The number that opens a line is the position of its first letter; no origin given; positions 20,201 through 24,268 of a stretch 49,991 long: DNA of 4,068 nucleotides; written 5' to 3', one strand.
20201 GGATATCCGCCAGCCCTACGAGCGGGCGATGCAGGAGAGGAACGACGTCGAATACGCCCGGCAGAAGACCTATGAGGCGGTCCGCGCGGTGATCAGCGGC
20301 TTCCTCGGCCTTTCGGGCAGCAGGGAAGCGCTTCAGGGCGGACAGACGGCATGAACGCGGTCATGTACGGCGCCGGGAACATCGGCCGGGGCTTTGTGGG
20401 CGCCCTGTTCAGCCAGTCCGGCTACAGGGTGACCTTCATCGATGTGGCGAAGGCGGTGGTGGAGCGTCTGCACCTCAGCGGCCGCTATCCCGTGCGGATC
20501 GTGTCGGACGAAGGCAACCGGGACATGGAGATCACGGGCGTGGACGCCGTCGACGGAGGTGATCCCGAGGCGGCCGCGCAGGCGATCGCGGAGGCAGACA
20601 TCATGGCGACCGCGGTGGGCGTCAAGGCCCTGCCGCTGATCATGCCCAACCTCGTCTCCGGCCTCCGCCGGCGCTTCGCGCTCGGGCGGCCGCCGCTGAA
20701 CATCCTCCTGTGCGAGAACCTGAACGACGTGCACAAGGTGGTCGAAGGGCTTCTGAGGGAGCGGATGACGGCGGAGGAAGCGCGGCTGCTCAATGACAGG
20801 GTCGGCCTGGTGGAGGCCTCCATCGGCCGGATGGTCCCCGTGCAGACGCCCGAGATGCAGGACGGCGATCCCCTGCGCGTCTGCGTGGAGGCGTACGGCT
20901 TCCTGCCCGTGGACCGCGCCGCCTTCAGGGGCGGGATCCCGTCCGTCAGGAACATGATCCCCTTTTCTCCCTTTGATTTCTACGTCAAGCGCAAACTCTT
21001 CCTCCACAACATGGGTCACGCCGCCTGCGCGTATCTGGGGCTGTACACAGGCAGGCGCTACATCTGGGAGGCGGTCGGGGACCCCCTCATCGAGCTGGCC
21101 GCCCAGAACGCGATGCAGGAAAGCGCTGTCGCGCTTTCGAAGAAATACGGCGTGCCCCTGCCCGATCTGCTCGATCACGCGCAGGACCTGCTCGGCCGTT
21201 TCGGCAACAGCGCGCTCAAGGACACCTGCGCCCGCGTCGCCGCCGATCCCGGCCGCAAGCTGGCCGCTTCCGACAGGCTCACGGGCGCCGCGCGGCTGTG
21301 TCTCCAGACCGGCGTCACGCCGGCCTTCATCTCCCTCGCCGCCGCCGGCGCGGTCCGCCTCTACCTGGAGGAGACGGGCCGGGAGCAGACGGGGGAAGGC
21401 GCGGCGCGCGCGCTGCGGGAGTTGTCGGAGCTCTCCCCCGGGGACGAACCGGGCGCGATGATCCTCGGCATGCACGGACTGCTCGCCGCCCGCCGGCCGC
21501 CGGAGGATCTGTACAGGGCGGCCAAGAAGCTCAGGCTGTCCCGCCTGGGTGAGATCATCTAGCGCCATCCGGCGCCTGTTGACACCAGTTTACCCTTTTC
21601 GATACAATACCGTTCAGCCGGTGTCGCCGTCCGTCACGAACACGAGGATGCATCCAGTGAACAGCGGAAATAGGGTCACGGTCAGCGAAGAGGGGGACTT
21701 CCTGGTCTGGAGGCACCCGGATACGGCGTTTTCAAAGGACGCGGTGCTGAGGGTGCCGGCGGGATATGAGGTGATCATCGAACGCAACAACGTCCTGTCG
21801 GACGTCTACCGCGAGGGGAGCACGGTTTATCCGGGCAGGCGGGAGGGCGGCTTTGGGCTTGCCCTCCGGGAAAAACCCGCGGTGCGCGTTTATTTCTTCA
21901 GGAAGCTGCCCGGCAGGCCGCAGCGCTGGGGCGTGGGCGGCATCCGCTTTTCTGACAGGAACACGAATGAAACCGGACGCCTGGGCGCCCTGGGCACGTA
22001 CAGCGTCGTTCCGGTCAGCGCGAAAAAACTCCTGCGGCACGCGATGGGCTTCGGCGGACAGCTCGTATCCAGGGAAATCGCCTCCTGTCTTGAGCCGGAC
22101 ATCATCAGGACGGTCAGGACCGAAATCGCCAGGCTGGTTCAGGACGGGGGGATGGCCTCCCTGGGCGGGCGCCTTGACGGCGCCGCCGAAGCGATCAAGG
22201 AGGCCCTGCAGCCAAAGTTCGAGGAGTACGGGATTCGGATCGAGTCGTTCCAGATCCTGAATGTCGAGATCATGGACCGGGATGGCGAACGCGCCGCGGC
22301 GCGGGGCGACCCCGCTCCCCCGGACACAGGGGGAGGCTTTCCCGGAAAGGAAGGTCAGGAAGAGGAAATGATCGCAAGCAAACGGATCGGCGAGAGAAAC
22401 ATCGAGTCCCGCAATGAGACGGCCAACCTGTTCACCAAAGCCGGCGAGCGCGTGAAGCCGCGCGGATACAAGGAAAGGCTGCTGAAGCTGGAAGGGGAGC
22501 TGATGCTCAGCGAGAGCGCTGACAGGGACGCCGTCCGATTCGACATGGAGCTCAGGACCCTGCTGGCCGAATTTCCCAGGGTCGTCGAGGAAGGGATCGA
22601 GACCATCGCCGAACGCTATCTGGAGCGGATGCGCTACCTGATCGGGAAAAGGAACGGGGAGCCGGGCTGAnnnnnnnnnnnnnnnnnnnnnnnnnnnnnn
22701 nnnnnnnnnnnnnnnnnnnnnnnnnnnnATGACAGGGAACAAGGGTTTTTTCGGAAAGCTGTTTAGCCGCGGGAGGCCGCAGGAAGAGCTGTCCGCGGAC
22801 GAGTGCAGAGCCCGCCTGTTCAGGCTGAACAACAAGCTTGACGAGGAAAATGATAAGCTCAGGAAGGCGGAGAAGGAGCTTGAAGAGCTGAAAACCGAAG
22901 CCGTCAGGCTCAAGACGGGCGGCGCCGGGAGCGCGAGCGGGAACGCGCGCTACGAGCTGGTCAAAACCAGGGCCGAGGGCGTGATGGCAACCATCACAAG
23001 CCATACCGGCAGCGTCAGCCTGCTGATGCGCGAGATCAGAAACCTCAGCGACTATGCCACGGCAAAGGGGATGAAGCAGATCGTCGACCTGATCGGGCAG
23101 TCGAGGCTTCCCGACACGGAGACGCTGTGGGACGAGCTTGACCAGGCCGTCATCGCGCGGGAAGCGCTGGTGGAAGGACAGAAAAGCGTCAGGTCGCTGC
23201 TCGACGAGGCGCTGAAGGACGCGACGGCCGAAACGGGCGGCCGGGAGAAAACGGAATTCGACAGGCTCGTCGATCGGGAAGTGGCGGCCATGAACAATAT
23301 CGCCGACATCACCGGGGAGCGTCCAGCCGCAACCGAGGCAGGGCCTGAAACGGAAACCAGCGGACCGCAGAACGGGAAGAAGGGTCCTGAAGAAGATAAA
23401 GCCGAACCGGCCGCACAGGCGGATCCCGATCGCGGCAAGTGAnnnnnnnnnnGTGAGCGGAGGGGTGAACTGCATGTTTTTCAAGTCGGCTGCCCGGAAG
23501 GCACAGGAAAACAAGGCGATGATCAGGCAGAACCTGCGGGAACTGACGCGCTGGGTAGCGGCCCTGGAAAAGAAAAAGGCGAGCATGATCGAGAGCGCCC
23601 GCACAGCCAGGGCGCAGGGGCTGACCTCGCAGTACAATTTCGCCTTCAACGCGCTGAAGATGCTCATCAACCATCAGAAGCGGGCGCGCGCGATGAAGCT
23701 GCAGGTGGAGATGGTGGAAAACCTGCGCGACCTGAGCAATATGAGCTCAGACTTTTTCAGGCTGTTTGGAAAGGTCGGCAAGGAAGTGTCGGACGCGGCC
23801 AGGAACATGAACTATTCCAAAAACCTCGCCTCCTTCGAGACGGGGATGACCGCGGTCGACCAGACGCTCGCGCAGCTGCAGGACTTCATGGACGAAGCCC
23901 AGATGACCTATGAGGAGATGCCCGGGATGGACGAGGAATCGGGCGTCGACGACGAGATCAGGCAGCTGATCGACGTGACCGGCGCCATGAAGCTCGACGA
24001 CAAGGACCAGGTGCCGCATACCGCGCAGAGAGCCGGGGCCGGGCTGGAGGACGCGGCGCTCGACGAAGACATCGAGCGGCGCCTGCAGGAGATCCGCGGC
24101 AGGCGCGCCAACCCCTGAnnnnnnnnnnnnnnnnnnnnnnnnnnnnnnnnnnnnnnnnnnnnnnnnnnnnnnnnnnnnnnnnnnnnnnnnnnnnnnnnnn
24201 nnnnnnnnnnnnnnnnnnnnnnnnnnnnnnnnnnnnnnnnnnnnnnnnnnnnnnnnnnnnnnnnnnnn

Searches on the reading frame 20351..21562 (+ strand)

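Call 84: search_protein_families(library=pfam, proteins=[window:20351-21562:+], max_evalue=0.00001)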
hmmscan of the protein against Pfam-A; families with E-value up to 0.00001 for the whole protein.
window:20351-21562:+ (403 aa): 2 families
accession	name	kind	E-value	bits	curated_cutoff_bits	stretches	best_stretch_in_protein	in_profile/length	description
PF01232.29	Mannitol_dh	-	1e-32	114.2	27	1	1-197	1-195/199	Mannitol dehydrogenase Rossmann domain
PF08125.19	Mannitol_dh_C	-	7.1e-25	88.1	30.7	1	210-342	4-132/190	Mannitol dehydrogenase C-terminal domain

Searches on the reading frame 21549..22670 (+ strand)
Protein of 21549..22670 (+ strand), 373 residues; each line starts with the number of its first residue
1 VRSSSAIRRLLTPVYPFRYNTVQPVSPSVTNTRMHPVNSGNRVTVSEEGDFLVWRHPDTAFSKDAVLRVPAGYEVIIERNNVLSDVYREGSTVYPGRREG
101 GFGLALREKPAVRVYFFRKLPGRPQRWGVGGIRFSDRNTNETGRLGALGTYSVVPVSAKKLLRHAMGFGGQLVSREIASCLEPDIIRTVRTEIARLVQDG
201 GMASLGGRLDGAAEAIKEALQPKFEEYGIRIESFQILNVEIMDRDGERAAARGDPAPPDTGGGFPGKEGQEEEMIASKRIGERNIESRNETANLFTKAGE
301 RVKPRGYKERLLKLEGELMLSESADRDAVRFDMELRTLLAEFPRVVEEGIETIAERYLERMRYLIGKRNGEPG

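Call 3: search_protein_families(library=pfam, proteins=[window:21549-22670:+], max_evalue=1)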
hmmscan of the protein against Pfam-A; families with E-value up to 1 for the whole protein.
window:21549-22670:+ (373 aa): 2 families
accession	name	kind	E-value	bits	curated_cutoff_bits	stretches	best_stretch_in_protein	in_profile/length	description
PF13421.11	Band_7_1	-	2.8e-09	37.4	24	1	113-242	69-196/211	SPFH domain-Band 7 family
PF01145.31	Band_7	-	0.00028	21.4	23.6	1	68-241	2-147/176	SPFH domain / Band 7 family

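Call 4: search_protein_families(library=padloc, proteins=[window:21549-22670:+], max_evalue=1)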
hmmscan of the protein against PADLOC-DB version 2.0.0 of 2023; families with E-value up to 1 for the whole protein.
window:21549-22670:+ (373 aa): 0 families

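Call 8: search_protein_families(library=ncbifam, proteins=[window:21549-22670:+], max_evalue=0.1)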
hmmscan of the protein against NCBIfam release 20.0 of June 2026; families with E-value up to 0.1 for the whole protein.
window:21549-22670:+ (373 aa): 0 families

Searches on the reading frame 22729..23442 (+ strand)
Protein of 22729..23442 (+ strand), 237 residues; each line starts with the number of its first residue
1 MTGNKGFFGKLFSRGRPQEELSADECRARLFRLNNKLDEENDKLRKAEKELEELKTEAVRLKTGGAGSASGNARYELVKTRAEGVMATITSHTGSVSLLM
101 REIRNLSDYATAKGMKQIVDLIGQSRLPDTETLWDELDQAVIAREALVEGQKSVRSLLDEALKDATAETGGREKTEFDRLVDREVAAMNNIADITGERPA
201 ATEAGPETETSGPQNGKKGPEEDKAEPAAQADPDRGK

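Call 3: search_protein_families(library=pfam, proteins=[window:22729-23442:+], max_evalue=1)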
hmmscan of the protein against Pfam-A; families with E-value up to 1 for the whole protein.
window:22729-23442:+ (237 aa): 4 families
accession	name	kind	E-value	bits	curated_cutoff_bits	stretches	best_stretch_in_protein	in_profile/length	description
PF00281.24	Ribosomal_L5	-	0.059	14.1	34.9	0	186-204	29-47/57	Ribosomal protein L5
PF23921.1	DUF7260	-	0.061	13.2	27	1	23-64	121-162/242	Domain of unknown function (DUF7260)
PF06818.20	Fez1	-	0.79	10.6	34.4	1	18-69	63-114/199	Fez1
PF10944.13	DUF2630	-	0.99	10.4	27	0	18-47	25-56/80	Protein of unknown function (DUF2630)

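Call 4: search_protein_families(library=padloc, proteins=[window:22729-23442:+], max_evalue=1)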
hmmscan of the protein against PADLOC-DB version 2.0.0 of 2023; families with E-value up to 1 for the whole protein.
window:22729-23442:+ (237 aa): 2 families
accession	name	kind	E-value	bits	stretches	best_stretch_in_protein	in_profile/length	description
PDLC03866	LmuB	-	0.014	11.6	1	76-153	188-260/641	-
PDLC00519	JetC1|JetC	-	0.024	10.8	1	20-153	276-410/1097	DUF3584 domain; MukB-like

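Call 8: search_protein_families(library=ncbifam, proteins=[window:22729-23442:+], max_evalue=0.1)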
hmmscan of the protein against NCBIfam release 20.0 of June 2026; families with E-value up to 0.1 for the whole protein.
window:22729-23442:+ (237 aa): 1 family
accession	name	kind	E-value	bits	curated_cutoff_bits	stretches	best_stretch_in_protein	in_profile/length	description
NF002334.0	PRK01294.1-2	equivalog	0.0006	19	285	1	18-78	200-261/336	lipase secretion chaperone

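Call 42: search_solved_structures(query=window:22729-23439:+, max_evalue=10, show_alignments=2)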
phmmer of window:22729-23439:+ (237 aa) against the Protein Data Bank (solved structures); distinct sequences matched with E-value up to 10: 3.
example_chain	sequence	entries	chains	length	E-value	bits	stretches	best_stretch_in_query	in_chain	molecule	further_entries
7jzm_A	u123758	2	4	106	0.38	13.6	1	29-69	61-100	LCB3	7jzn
3rst_A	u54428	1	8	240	0.57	13.1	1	47-112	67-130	Signal peptide peptidase sppA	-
9oc3_F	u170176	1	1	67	9.1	9.1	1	16-58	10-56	Protein FosB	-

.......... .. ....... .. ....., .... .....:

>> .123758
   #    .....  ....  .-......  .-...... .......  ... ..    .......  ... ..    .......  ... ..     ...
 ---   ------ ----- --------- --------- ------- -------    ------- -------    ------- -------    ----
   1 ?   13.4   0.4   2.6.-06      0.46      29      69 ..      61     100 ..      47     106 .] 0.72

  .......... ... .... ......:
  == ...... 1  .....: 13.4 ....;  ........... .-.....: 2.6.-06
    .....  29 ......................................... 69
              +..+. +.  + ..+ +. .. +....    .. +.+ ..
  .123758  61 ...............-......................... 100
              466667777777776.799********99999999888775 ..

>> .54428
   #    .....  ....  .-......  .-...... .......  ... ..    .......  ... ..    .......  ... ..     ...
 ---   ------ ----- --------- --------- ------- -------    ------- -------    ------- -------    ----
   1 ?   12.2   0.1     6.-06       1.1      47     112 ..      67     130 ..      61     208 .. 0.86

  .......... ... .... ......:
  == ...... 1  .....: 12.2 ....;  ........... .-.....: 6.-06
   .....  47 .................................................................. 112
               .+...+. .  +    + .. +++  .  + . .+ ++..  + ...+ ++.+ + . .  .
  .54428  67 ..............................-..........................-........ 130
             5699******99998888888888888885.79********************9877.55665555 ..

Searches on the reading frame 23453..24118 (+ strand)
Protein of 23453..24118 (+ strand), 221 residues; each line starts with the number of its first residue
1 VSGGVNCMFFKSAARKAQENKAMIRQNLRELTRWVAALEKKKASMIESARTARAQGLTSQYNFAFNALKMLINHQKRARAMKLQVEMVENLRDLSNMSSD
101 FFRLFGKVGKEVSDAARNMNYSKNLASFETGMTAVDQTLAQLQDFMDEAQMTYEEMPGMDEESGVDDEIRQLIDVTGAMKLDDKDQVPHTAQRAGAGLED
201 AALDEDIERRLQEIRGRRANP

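Call 3: search_protein_families(library=pfam, proteins=[window:23453-24118:+], max_evalue=1)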
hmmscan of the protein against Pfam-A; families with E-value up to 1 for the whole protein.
window:23453-24118:+ (221 aa): 4 families
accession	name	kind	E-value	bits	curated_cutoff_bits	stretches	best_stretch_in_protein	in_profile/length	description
PF21121.2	Nup49_C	-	0.0036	18.3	28.5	1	119-175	18-66/87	Nucleoporin Nup49 C-terminal helical region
PF07796.16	DUF1638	-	0.14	12.4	27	1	114-158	106-152/161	Protein of unknown function (DUF1638)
PF18753.6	Nmad2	-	0.15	12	26.1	1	76-157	115-193/200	Nucleotide modification associated domain 2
PF20933.2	HpHbR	-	0.81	9.8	27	0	11-82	86-152/243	Haptoglobin-hemoglobin receptor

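Call 4: search_protein_families(library=padloc, proteins=[window:23453-24118:+], max_evalue=1)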
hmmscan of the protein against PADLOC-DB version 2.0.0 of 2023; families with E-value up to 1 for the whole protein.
window:23453-24118:+ (221 aa): 0 families

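Call 8: search_protein_families(library=ncbifam, proteins=[window:23453-24118:+], max_evalue=0.1)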
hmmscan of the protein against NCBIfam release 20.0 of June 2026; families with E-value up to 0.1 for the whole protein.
window:23453-24118:+ (221 aa): 0 families

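Call 41: search_solved_structures(query=window:23453-24115:+, max_evalue=10, show_alignments=2)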
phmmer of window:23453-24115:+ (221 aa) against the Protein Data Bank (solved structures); distinct sequences matched with E-value up to 10: 2.
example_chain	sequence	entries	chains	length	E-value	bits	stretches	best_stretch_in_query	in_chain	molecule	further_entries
8fbi_A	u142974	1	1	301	0.49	14.1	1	23-149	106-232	KWOCA_39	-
5cwo_A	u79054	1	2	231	1.4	12.5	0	23-102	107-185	Designed helical repeat protein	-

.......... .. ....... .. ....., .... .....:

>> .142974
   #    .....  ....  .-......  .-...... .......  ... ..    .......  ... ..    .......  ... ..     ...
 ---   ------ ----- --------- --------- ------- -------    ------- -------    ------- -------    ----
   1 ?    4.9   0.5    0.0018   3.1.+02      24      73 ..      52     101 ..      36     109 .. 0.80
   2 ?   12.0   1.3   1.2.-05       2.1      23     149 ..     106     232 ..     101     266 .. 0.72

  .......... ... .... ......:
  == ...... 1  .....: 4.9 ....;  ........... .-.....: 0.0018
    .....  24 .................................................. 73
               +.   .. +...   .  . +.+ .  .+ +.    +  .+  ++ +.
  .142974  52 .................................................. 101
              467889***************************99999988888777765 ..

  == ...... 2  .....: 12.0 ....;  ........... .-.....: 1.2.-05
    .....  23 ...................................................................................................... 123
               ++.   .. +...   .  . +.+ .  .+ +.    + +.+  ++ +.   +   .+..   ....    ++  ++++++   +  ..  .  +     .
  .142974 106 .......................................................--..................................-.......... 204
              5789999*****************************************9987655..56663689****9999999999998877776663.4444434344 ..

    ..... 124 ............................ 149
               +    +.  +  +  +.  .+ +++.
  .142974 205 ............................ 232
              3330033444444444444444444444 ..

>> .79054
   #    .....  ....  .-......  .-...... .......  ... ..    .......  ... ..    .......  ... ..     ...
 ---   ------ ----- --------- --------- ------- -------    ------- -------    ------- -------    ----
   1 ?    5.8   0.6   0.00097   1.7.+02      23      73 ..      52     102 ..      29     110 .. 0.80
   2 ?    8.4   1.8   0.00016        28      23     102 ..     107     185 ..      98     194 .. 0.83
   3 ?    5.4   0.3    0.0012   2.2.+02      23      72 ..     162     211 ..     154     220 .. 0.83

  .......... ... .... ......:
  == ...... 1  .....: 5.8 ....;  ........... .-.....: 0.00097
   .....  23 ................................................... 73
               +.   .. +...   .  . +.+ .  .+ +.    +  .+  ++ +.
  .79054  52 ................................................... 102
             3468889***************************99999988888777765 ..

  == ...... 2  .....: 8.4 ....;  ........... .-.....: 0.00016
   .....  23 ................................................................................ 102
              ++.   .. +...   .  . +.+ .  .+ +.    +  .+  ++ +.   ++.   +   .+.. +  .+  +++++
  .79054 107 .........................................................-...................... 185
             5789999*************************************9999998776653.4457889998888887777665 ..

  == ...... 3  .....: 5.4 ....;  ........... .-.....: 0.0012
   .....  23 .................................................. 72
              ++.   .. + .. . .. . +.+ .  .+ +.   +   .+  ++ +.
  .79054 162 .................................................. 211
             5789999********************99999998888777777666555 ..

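Call 71: search_solved_structures(query=A3, max_evalue=10, show_alignments=3)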
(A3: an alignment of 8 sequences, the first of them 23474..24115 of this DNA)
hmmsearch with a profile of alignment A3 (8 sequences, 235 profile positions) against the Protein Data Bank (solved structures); distinct sequences matched with E-value up to 10: 21.
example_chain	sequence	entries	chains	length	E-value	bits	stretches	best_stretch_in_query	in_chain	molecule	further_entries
5h3w_A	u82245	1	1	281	0.017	18.2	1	121-196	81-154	Fibronectin/fibrinogen binding protein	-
5h3w_B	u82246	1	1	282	0.017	18.1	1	120-196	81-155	Fibronectin/fibrinogen binding protein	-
5szs_A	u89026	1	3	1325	0.056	16.5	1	100-196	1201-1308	Spike glycoprotein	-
37tt_A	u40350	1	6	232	0.13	15.2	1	39-195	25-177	Z4 c3ii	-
6tys_A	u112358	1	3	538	0.21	14.5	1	132-196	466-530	Fusion glycoprotein F0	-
8tvb_A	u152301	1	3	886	0.26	14.3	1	130-227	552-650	Fusion glycoprotein F0,2-dehydro-3-deoxyphosphogluconate aldolase/4-hydroxy-2-oxoglutarate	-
6ksq_A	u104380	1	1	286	0.34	13.9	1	86-158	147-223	Heat shock protein HSP 90-alpha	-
8brq_A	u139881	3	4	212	0.5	13.4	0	116-149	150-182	Penicillin G acylase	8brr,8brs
6nvx_A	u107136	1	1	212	0.52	13.3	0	116-149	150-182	penicillin G acylase, alpha-subunit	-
8do4_A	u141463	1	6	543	0.53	13.3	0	132-196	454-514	Fusion glycoprotein F0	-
1ku3_A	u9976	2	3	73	0.56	13.2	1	125-175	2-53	sigma factor sigA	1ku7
3n97_A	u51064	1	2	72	0.6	13.1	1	125-175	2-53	RNA polymerase sigma factor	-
9lng_B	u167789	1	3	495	0.77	12.7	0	132-196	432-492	Fusion glycoprotein F0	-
5evm_A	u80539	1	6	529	0.86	12.6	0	132-196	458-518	Fusion glycoprotein F0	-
9sf4_Aa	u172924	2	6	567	1.1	12.2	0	132-196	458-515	Fusion glycoprotein F0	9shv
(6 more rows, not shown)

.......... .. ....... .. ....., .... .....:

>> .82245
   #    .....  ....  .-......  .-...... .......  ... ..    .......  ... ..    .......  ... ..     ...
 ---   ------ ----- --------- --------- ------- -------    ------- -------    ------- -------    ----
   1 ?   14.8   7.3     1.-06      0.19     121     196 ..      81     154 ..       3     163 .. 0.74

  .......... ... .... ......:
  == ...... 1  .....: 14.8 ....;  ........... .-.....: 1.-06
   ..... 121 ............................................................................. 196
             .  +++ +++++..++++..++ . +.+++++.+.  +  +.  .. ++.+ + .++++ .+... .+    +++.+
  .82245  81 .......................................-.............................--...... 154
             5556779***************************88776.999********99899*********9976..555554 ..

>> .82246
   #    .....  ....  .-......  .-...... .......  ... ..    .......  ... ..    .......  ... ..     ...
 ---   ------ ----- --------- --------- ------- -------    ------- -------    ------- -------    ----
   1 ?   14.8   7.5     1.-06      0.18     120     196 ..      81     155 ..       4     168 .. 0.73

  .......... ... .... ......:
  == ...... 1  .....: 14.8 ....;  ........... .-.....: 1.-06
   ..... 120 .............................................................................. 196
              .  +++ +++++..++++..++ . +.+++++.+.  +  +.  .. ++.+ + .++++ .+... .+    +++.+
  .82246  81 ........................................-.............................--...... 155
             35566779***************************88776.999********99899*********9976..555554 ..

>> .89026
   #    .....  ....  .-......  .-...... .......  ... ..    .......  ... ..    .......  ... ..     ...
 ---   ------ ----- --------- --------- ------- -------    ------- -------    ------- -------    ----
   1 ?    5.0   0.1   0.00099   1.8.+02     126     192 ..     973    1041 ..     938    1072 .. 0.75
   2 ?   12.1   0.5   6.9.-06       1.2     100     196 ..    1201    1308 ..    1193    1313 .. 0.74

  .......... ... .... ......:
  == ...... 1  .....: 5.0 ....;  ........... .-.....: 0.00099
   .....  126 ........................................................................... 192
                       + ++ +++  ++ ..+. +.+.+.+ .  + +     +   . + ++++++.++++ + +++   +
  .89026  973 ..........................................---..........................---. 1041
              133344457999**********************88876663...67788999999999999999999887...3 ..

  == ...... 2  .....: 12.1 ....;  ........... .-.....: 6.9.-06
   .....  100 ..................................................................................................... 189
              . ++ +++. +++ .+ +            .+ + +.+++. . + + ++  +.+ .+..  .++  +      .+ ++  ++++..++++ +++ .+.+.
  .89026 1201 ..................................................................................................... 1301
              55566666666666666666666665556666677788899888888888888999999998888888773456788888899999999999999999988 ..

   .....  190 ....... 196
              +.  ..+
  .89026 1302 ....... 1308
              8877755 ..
